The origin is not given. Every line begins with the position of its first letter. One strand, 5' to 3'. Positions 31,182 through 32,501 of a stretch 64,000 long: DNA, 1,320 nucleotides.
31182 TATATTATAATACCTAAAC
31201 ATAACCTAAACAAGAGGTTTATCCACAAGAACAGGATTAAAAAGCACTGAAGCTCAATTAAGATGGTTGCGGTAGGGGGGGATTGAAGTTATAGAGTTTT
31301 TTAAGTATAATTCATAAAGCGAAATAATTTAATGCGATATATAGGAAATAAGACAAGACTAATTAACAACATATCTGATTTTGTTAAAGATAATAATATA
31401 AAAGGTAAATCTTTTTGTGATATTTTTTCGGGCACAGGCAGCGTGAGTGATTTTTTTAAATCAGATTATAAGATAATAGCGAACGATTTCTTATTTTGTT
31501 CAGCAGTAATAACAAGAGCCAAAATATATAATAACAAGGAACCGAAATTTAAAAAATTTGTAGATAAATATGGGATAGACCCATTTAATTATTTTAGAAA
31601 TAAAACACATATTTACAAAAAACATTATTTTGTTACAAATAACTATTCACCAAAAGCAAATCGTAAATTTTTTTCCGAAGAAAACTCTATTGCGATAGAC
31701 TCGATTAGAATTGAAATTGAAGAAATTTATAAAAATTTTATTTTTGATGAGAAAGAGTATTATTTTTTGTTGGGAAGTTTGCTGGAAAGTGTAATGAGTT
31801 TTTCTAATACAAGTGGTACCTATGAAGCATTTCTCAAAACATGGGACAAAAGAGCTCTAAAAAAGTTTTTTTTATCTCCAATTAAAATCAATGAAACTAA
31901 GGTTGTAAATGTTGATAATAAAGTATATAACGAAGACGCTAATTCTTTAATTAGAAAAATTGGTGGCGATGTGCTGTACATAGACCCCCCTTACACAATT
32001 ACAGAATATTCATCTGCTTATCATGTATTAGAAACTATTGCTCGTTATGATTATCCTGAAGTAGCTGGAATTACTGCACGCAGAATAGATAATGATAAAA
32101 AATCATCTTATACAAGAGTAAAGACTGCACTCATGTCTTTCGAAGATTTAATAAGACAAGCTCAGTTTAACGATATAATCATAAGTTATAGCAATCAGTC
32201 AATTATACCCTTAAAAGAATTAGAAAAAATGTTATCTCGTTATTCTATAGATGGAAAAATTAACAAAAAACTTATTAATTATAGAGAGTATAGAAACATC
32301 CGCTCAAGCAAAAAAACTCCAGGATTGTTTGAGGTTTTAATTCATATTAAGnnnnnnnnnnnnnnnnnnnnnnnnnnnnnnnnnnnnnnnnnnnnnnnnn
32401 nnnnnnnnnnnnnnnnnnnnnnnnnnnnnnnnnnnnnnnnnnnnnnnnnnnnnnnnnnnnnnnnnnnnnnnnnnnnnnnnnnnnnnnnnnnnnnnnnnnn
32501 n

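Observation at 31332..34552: Single polypeptide with two complete Dam-like (D12) MTase domains followed by an HNH endonuclease: Type IIS-like R-M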

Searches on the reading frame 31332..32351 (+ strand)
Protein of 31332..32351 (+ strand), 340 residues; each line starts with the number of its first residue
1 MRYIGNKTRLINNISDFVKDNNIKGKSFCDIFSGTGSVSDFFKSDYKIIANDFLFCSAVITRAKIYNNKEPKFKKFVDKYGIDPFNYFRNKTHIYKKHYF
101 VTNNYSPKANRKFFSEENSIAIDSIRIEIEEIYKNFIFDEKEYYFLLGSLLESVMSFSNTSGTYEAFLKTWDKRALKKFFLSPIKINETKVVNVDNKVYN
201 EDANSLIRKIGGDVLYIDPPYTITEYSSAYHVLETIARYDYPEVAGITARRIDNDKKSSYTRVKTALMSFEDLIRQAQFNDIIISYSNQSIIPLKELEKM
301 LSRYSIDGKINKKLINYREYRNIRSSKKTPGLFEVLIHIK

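Call 34: search_solved_structures(query=window:31332-32351:+, max_evalue=1, show_alignments=2)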
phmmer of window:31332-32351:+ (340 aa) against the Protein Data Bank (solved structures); distinct sequences matched with E-value up to 1: 0.

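Call 83: search_protein_families(library=pfam, proteins=[window:31332-32351:+], max_evalue=0.001)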
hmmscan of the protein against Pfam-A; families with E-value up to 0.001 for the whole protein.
window:31332-32351:+ (340 aa): 1 family
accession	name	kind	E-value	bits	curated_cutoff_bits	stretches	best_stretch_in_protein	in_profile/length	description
PF02086.21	MethyltransfD12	-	3.8e-37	128.8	22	1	3-295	1-248/253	D12 class N6 adenine-specific DNA methyltransferase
